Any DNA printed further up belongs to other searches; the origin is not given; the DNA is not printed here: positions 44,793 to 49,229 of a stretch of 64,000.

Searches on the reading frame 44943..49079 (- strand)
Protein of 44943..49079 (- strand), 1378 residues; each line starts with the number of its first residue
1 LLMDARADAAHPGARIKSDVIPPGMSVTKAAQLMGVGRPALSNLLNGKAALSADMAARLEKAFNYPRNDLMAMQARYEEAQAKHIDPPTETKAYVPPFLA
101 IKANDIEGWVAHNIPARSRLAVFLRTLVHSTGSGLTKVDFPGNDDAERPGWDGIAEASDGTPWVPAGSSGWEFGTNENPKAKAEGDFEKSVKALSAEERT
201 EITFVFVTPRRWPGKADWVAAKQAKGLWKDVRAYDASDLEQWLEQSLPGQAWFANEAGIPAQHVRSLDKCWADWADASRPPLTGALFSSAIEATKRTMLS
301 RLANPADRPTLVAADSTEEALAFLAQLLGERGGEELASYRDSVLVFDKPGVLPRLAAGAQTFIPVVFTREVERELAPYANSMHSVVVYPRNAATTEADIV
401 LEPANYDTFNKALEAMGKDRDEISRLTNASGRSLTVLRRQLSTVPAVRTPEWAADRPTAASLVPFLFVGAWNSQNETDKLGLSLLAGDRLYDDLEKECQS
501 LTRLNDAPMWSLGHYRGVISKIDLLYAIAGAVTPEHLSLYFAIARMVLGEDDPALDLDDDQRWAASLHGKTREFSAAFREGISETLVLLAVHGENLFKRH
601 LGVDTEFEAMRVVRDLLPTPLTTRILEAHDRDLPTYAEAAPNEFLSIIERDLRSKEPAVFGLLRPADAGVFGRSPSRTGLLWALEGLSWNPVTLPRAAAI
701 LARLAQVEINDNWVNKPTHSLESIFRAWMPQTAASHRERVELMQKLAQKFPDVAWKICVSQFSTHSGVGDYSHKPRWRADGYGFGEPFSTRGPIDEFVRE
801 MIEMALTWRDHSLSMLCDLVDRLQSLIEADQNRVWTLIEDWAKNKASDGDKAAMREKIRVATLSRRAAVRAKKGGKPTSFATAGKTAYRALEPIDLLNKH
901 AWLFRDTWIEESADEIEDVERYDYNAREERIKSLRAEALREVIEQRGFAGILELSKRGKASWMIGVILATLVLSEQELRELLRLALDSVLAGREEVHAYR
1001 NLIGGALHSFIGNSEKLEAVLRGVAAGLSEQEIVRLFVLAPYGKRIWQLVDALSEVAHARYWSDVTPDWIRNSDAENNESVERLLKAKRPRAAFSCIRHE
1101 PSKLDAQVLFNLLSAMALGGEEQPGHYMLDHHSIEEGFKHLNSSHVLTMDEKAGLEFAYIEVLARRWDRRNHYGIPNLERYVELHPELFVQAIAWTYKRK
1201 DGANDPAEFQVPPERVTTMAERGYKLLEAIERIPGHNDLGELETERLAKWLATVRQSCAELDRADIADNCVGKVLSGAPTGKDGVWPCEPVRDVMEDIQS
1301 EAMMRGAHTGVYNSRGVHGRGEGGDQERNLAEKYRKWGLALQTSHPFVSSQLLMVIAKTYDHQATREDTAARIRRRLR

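Call 10: search_protein_families(library=phrogs, proteins=[window:44943-49079:-], max_evalue=0.001)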
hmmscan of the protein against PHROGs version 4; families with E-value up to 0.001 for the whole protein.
window:44943-49079:- (1378 aa): 7 families
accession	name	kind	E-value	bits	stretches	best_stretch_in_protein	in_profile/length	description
phrog_18693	-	unknown function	1.8e-131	441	1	101-1375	4-1253/1258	-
phrog_1381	-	moron, auxiliary metabolic gene and host takeover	1.8e-12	48.2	1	3-98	4-100/264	plasmid antitoxin with HTH domain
phrog_4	-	transcription regulation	2.8e-06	27.6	1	13-96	138-215/400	transcriptional repressor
phrog_2439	-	transcription regulation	4.6e-06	26.7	1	9-79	5-75/367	transcriptional regulator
phrog_2328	-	transcription regulation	7.2e-05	23.6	1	22-75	26-79/128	transcriptional repressor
phrog_1373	-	transcription regulation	0.00014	22.9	0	24-106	76-159/166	transcriptional regulator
phrog_8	-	transcription regulation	0.00016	22.3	1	24-78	170-223/346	transcriptional regulator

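Call 12: search_protein_families(library=pfam, proteins=[window:44943-49079:-], max_evalue=0.001)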
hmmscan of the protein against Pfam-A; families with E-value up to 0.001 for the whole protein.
window:44943-49079:- (1378 aa): 2 families
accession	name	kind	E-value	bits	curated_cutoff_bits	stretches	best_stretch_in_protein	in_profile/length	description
PF01381.28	HTH_3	-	9.1e-08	32.5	23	1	24-69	9-54/55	Helix-turn-helix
PF13560.12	HTH_31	-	0.00049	20.8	27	0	24-67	14-58/64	Helix-turn-helix domain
